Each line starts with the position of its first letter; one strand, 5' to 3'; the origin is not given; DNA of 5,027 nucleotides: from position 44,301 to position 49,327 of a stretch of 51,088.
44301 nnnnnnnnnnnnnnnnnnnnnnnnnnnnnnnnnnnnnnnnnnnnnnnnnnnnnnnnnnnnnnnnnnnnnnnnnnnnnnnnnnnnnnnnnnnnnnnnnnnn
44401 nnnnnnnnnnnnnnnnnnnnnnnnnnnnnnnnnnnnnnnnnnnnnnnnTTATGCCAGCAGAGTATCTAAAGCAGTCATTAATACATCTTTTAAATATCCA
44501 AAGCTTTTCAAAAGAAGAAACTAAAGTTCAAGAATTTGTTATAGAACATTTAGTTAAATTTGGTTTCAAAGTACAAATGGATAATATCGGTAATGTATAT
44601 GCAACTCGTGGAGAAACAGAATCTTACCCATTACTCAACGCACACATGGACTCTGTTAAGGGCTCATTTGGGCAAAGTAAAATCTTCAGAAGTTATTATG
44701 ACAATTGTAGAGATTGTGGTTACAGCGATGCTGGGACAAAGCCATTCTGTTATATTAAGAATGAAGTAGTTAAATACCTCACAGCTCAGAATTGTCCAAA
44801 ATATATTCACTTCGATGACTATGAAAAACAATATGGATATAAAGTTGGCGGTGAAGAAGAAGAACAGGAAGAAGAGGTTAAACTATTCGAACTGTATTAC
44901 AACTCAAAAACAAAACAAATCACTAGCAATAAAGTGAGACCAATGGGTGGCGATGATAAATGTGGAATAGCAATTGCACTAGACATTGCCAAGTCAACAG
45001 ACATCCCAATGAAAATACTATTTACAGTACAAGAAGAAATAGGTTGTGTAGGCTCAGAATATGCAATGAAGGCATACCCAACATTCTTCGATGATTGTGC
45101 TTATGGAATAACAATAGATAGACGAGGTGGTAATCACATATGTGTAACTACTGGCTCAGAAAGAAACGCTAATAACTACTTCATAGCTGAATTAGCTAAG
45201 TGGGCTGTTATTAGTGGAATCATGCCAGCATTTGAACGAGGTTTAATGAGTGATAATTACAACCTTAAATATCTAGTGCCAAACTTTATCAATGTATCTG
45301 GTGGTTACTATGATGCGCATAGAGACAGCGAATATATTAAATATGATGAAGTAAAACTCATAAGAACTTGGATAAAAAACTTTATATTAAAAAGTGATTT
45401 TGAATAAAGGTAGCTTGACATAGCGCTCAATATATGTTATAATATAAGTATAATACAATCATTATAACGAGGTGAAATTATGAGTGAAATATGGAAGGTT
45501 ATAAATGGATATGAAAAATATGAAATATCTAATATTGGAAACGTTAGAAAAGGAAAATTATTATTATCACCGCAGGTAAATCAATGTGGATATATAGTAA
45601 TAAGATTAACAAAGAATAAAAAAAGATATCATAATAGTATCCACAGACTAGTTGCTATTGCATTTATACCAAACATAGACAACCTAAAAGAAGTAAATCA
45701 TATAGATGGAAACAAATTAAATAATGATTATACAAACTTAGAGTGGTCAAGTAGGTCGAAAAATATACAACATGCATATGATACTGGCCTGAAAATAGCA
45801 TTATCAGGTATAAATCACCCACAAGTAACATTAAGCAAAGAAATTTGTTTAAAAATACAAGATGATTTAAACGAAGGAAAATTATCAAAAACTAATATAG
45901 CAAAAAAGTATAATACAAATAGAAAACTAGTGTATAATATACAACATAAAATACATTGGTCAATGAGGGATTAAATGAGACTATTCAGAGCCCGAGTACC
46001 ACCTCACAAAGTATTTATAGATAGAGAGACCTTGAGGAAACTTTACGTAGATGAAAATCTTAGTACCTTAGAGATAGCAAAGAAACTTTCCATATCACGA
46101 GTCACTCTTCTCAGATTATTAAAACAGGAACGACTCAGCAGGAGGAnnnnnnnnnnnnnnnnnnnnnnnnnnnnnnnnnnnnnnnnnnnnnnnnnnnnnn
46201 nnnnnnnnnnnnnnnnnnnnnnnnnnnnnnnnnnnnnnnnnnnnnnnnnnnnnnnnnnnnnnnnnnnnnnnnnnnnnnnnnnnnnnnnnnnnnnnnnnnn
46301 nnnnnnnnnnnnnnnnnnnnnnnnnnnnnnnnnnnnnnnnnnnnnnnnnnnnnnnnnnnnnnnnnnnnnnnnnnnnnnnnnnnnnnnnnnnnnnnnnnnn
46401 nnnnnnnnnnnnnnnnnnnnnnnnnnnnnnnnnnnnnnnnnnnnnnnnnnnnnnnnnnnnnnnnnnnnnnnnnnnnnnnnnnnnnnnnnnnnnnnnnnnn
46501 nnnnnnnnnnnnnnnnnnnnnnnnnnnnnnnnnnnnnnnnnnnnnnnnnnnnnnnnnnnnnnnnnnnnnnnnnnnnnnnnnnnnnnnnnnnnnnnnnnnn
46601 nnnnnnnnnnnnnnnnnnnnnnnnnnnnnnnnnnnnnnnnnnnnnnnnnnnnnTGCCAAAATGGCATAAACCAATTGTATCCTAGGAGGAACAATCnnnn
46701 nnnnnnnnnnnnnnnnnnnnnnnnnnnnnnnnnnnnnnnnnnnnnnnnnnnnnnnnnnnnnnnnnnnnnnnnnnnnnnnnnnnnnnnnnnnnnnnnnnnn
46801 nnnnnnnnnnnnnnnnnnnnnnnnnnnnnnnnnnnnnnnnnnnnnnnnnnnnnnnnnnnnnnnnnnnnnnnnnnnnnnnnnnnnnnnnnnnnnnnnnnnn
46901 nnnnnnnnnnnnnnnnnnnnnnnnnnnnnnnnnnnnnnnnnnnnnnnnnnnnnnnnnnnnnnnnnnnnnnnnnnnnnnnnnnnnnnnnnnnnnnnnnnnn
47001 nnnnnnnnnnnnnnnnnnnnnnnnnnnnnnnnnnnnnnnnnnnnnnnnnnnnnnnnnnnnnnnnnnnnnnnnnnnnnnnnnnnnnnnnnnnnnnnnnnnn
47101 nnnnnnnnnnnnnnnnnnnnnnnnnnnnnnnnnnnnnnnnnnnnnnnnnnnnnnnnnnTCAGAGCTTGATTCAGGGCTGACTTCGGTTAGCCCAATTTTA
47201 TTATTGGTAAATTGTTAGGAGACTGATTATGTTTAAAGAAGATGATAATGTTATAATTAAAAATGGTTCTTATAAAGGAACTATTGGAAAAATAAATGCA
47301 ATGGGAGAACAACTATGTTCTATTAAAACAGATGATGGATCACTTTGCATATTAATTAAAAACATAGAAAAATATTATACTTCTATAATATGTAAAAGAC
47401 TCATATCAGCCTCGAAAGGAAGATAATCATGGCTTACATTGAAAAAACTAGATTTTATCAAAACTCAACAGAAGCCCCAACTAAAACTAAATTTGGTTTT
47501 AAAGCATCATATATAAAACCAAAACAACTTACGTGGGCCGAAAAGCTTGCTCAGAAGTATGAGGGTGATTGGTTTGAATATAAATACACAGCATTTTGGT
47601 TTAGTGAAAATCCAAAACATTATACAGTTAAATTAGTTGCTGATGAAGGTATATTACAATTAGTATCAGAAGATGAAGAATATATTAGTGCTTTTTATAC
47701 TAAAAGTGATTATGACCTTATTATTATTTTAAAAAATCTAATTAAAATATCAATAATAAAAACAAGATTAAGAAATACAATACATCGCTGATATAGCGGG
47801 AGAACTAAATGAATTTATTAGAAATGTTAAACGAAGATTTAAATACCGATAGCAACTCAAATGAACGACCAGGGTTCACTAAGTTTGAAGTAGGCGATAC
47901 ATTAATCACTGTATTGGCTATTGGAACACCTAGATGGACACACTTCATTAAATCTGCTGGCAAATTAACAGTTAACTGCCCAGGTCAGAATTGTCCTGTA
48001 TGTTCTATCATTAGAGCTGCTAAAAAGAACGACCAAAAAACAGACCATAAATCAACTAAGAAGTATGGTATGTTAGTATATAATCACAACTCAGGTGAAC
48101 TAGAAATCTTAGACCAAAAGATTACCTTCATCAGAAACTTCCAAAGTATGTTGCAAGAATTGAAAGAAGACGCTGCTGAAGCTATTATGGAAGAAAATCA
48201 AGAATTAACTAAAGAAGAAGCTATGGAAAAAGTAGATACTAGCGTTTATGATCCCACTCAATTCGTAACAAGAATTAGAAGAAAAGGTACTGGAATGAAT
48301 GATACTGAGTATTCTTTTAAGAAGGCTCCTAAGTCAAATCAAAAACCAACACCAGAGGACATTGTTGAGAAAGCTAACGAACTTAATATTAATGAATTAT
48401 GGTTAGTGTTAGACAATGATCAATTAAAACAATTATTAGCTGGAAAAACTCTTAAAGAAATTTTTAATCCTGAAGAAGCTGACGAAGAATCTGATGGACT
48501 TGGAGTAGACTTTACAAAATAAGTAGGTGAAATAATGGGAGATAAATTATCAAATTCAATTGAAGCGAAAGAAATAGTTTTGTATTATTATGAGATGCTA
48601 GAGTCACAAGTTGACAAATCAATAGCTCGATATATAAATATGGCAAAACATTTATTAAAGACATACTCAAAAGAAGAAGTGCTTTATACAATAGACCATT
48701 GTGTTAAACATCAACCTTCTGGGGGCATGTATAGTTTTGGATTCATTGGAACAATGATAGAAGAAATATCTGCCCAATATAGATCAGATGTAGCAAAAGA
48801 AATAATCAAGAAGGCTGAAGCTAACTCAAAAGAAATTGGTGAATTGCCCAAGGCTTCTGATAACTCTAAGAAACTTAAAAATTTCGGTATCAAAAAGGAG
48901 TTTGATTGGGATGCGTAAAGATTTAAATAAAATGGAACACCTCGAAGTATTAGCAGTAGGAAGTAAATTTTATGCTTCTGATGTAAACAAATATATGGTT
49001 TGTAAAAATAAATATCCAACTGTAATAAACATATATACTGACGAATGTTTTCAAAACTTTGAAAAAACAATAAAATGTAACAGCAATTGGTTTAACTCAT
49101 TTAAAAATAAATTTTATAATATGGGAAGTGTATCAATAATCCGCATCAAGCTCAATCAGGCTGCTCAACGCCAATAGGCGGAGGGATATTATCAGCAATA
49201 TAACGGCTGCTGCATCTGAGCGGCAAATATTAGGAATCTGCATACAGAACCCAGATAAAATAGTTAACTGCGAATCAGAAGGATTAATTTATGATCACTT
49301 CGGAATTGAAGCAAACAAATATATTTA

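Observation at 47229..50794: Replisome genes alternate one-for-one with a family of small proteins that share a portable C-terminal peptide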

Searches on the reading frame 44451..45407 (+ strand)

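Call 9: search_protein_families(library=pfam, proteins=[window:44451-45407:+], max_evalue=0.01)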
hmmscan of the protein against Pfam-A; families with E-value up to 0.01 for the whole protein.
window:44451-45407:+ (318 aa): 2 families
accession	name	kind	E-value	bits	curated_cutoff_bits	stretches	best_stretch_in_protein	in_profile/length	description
PF05343.19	Peptidase_M42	-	7.1e-06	25.7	23.2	1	143-208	108-179/292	M42 glutamyl aminopeptidase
PF04389.22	Peptidase_M28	-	0.0003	21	21.3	0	168-250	32-123/193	Peptidase family M28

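Call 20: search_protein_families(library=phrogs, proteins=[window:44451-45407:+], max_evalue=0.001)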
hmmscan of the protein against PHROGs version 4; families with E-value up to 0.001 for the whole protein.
window:44451-45407:+ (318 aa): 2 families
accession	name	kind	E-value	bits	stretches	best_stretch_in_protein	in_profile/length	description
phrog_4191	-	other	1.7e-39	136.9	1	7-306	5-235/342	peptidase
phrog_21791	-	other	1.3e-05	26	0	153-203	84-136/348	peptidase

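Call 26: search_protein_families(library=ncbifam, proteins=[window:44451-45407:+], max_evalue=0.01)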
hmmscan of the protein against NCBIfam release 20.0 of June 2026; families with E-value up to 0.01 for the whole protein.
window:44451-45407:+ (318 aa): 18 families
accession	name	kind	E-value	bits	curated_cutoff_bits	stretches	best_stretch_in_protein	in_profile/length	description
NF003367.0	PRK04443.1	equivalog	8e-10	38.6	363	1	8-72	11-75/349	[LysW]-lysine hydrolase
TIGR01883.1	PepT-like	hypoth_equivalog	3.2e-09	36.3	274.25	2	157-226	89-160/361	peptidase T-like protein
TIGR01893.1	aa-his-dipept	subfamily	1.6e-07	30.4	343.75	1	164-203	105-147/478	beta-Ala-His dipeptidase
TIGR01902.1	dapE-lys-deAc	subfamily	5.3e-07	29.2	163.1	1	10-73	3-66/340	N-acetyl-ornithine/N-acetyl-lysine deacetylase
NF006771.0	PRK09290.1-5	subfamily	1.3e-06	27.2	399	1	17-70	30-86/413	allantoate amidohydrolase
NF009555.0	PRK13004.1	equivalog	3.8e-06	26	321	1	10-70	21-82/399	YgeY family selenium metabolism-linked hydrolase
TIGR03526.1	selenium_YgeY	hypoth_equivalog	2e-05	23.6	321.5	1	8-70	17-80/395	YgeY family selenium metabolism-linked hydrolase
NF006402.0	PRK08651.1-5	equivalog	5.9e-05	22.2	369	1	19-70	16-72/369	succinyl-diaminopimelate desuccinylase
TIGR01879.1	hydantase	subfamily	0.00012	21.2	204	1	18-70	25-80/401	hydantoinase/carbamoylase family amidase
TIGR03106.1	trio_M42_hydro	equivalog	0.0002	20.4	397.75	0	4-68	3-69/343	osmoprotectant NAGGN system M42 family peptidase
NF006403.0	PRK08652.1-1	equivalog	0.00042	19.4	427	1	1-70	4-73/354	acetylornithine deacetylase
TIGR03107.1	glu_aminopep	equivalog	0.00061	18.8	469.7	1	13-69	7-66/350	glutamyl aminopeptidase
NF009557.0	PRK13009.1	equivalog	0.0017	17.5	284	1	10-70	9-72/377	succinyl-diaminopimelate desuccinylase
NF006404.0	PRK08652.1-2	equivalog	0.0028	16.6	348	0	10-71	7-68/332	acetylornithine deacetylase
NF003976.0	PRK05469.1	subfamily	0.0045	15.9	255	0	156-209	129-189/409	tripeptide aminopeptidase PepT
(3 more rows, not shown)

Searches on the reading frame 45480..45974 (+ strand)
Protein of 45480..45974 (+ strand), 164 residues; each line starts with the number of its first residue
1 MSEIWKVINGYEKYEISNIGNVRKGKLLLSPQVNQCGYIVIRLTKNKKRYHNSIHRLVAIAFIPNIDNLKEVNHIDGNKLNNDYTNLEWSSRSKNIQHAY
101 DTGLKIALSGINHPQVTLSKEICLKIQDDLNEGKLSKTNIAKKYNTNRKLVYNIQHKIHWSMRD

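Call 20: search_protein_families(library=phrogs, proteins=[window:45480-45974:+], max_evalue=0.001)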
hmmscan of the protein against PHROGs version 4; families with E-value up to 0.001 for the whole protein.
window:45480-45974:+ (164 aa): 12 families
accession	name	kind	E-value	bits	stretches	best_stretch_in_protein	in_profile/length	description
phrog_59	-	DNA, RNA and nucleotide metabolism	6e-44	152.1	1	1-161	136-273/423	HNH endonuclease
phrog_959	-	DNA, RNA and nucleotide metabolism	4.6e-28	98.7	1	1-104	4-111/138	HNH endonuclease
phrog_1492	-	DNA, RNA and nucleotide metabolism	5.1e-20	73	1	1-103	43-163/414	HNH endonuclease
phrog_37683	-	unknown function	6.1e-18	65.9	1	11-161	118-269/279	-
phrog_99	-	DNA, RNA and nucleotide metabolism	5.7e-11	43.7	1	22-98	136-204/383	HNH endonuclease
phrog_7545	-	DNA, RNA and nucleotide metabolism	3.9e-07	31.4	1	33-93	63-127/160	HNH endonuclease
phrog_17657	-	DNA, RNA and nucleotide metabolism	6.6e-06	27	1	23-90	91-165/168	HNH endonuclease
phrog_15471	-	DNA, RNA and nucleotide metabolism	6e-05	24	1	34-101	14-84/183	HNH endonuclease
phrog_6086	-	DNA, RNA and nucleotide metabolism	0.00014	23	1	1-64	1-69/147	HNH endonuclease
phrog_14913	-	DNA, RNA and nucleotide metabolism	0.00025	22.1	1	40-98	28-88/149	HNH endonuclease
phrog_4578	-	DNA, RNA and nucleotide metabolism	0.00055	20.8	0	70-97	30-57/130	HNH endonuclease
phrog_826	-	DNA, RNA and nucleotide metabolism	0.00078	20.1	0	28-99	86-158/281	HNH endonuclease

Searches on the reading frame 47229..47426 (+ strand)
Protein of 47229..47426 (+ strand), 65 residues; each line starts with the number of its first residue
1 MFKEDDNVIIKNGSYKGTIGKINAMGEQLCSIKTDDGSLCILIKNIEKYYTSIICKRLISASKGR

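Call 7: search_protein_families(library=pfam, proteins=[window:47229-47426:+], max_evalue=1)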
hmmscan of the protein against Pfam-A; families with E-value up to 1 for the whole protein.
window:47229-47426:+ (65 aa): 3 families
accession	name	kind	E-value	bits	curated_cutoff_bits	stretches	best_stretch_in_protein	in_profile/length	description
PF23290.1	KOW5_SPT5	-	0.0025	17.7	27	1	7-30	5-28/46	Transcription elongation factor SPT5, fifth KOW domain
PF00467.35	KOW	-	0.0035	17.5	22.3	1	5-22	2-19/32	KOW motif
PF22682.2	Ribosomal_uL24m-like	-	0.052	13.5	29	1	4-37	3-36/223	Large ribosomal subunit protein uL24m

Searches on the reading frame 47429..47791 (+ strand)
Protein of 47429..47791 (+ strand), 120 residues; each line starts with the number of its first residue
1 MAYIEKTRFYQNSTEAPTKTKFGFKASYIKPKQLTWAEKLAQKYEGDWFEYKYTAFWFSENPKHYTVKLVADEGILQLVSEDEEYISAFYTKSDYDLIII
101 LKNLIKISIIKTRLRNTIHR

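Call 7: search_protein_families(library=pfam, proteins=[window:47429-47791:+], max_evalue=1)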
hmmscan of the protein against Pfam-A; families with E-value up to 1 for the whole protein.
window:47429-47791:+ (120 aa): 0 families

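Call 66: predict_structure(protein=window:47429-47788:+)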
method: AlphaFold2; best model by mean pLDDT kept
length: 120 residues; sequences in the alignment: 1
mean_pLDDT: 39.9   pTM: 0.29
mean pLDDT of the five models: 39.9, 36.3, 35.5, 35.3, 34.4
residues with pLDDT >= 90: 0; 70-90: 0; 50-70: 22; < 50: 98
segments of 3 or more residues with pLDDT < 50: 1-34, 47-64, 74-77, 82-98, 100-120
pLDDT, mean of each block of 10 residues (from residue 1): 23 28 31 48 50 41 49 49 46 43 38 33
secondary structure, 60 per line:
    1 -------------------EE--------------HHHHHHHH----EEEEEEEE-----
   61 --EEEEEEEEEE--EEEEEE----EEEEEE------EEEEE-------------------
elements in order: H36-43 E48-55 E63-72 E75-80 E85-90 E97-101
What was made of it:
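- Tried and rejected: AlphaFold2 of f7 from a single sequence gave pLDDT 40 and is unusable (call 66).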

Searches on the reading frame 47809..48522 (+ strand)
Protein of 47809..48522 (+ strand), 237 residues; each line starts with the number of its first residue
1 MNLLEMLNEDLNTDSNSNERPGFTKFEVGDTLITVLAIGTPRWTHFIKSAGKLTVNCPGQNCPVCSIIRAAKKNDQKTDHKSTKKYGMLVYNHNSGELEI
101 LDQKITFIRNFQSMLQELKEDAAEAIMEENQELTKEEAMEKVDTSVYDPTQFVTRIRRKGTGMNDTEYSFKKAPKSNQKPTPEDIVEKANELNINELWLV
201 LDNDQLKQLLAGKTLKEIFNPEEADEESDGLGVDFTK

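Call 9: search_protein_families(library=pfam, proteins=[window:47809-48522:+], max_evalue=0.01)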
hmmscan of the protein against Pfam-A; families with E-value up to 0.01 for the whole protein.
window:47809-48522:+ (237 aa): 1 family
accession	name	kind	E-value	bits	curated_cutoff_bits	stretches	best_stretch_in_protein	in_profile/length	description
PF09823.15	DUF2357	-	0.0015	18.2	23.3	1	94-132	25-63/251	Domain of unknown function (DUF2357)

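Call 26: search_protein_families(library=ncbifam, proteins=[window:47809-48522:+], max_evalue=0.01)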
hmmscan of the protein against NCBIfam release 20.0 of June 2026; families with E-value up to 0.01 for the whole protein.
window:47809-48522:+ (237 aa): 0 families

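Call 59: search_solved_structures(query=window:47809-48519:+, max_evalue=1)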
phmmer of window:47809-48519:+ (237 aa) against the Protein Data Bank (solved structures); distinct sequences matched with E-value up to 1: 3.
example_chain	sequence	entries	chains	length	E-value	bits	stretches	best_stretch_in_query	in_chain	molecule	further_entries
1e3o_C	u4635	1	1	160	0.2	14.3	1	149-196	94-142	OCTAMER-BINDING TRANSCRIPTION FACTOR 1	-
1gt0_C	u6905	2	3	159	0.54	12.9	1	128-196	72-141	OCTAMER-BINDING TRANSCRIPTION FACTOR 1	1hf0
1oct_C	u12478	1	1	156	0.66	12.6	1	131-196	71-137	PROTEIN (OCT-1 POU DOMAIN)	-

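Call 73: search_protein_families(library=phrogs, proteins=[window:47809-48522:+], max_evalue=0.001)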
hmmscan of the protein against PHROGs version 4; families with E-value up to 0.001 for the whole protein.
window:47809-48522:+ (237 aa): 1 family
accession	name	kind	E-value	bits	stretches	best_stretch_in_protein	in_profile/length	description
phrog_1607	-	DNA, RNA and nucleotide metabolism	0.00013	22.8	1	57-190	66-193/285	single strand DNA binding protein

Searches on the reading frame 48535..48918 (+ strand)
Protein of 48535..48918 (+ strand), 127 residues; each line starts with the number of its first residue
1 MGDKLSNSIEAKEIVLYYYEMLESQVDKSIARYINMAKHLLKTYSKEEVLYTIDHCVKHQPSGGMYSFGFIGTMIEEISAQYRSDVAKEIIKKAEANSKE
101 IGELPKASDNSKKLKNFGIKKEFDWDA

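Call 9: search_protein_families(library=pfam, proteins=[window:48535-48918:+], max_evalue=0.01)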
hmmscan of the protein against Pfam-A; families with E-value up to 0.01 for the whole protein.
window:48535-48918:+ (127 aa): 0 families

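Call 26: search_protein_families(library=ncbifam, proteins=[window:48535-48918:+], max_evalue=0.01)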
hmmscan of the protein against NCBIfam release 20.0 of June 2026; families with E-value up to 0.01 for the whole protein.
window:48535-48918:+ (127 aa): 0 families

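Call 60: search_solved_structures(query=window:48535-48915:+, max_evalue=1)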
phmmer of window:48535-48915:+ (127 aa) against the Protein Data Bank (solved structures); distinct sequences matched with E-value up to 1: 5.
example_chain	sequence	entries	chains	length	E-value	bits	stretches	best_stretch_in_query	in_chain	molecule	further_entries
6een_D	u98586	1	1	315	0.025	18.4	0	11-58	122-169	Designer Pentatricopeptide Protein dPPR10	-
6een_C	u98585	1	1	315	0.21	15.4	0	8-54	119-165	Designer Pentatricopeptide Protein dPPR10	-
4nah_A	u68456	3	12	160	0.39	14.5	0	19-80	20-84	Phosphopantetheine adenylyltransferase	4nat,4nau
3f3m_A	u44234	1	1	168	0.4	14.5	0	19-80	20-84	Phosphopantetheine adenylyltransferase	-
6een_A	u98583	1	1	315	0.86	13.4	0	18-54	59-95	Designer Pentatricopeptide Protein dPPR10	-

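Call 73: search_protein_families(library=phrogs, proteins=[window:48535-48918:+], max_evalue=0.001)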
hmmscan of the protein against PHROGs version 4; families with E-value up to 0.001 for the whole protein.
window:48535-48918:+ (127 aa): 0 families

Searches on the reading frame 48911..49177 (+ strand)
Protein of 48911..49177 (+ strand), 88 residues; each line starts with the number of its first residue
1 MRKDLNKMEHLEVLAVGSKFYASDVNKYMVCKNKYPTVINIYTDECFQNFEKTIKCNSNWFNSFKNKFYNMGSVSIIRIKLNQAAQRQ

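Call 7: search_protein_families(library=pfam, proteins=[window:48911-49177:+], max_evalue=1)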
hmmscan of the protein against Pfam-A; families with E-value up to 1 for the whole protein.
window:48911-49177:+ (88 aa): 2 families
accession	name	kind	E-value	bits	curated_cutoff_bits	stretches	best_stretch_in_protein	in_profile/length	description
PF09728.14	Taxilin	-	0.13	11.9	30.3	1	32-72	205-244/302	Myosin-like coiled-coil protein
PF04280.21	Tim44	-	0.17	12.4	29.6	1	38-83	43-88/147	Tim44-like domain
